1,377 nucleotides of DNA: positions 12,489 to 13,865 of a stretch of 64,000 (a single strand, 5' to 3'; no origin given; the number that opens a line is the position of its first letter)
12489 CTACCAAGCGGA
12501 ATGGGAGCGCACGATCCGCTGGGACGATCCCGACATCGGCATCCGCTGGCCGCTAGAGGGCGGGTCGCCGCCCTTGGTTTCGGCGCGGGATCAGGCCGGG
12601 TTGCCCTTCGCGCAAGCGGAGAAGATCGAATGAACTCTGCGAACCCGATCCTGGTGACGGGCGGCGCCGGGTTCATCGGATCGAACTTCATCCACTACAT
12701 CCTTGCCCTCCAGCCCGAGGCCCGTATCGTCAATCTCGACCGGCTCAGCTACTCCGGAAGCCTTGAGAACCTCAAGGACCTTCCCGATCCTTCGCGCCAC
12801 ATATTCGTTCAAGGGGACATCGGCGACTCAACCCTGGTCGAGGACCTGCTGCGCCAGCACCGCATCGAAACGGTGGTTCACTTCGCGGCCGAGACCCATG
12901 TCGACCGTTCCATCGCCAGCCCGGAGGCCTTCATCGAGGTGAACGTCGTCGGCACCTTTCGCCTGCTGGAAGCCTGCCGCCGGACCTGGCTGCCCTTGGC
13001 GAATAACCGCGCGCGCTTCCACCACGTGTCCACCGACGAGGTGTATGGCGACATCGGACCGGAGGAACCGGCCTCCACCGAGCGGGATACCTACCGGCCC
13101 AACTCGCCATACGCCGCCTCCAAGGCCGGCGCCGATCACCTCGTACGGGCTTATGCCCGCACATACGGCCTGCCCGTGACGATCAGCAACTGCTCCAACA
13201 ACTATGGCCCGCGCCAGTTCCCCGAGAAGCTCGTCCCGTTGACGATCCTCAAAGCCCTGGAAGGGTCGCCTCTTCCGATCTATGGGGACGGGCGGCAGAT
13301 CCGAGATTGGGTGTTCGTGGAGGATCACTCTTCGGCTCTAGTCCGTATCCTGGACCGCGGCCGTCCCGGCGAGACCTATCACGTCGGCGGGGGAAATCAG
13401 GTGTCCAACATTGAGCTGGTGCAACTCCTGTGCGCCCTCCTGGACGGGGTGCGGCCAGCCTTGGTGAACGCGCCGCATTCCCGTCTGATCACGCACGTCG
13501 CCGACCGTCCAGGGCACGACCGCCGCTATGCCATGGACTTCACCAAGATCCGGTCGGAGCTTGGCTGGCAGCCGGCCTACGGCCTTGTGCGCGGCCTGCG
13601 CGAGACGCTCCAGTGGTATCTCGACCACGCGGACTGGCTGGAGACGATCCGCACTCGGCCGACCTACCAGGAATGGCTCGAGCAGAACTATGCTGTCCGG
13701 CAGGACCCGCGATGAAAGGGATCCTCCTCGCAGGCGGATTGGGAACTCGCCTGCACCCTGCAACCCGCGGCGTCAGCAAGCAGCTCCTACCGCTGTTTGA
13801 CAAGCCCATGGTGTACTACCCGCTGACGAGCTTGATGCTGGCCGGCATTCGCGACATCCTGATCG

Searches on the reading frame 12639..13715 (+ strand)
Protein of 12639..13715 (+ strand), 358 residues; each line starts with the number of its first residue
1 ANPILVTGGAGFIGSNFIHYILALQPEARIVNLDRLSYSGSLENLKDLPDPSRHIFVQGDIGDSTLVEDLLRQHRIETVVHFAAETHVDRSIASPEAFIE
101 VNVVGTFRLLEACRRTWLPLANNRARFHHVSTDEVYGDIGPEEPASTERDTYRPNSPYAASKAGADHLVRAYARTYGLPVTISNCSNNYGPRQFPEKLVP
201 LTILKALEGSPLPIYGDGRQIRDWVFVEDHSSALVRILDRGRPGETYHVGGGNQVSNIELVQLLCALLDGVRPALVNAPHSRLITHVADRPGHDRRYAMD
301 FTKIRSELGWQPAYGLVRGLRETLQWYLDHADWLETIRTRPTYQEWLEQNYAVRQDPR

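Call 67: search_protein_families(library=pfam, proteins=[window:12639-13715:+], max_evalue=0.00001)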
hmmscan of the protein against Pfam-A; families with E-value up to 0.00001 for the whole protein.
window:12639-13715:+ (358 aa): 6 families
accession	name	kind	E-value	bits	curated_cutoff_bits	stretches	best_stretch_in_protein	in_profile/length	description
PF16363.11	GDP_Man_Dehyd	-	2.8e-88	297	27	1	5-323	1-332/332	GDP-mannose 4,6 dehydratase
PF01370.27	Epimerase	-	1.4e-68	231.3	20.9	1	4-250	1-240/240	NAD dependent epimerase/dehydratase family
PF04321.23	RmlD_sub_bind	-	1e-17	64.6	27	1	4-311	3-270/287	RmlD substrate binding domain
PF07993.18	NAD_binding_4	-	9.4e-16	58.2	20.1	1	6-187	1-206/258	Male sterility protein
PF02719.21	Polysacc_synt_2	-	3.9e-14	53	20.2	1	4-116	1-118/293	Polysaccharide biosynthesis protein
PF01073.25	3Beta_HSD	-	8e-14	51.8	22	1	5-234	1-225/280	3-beta hydroxysteroid dehydrogenase/isomerase family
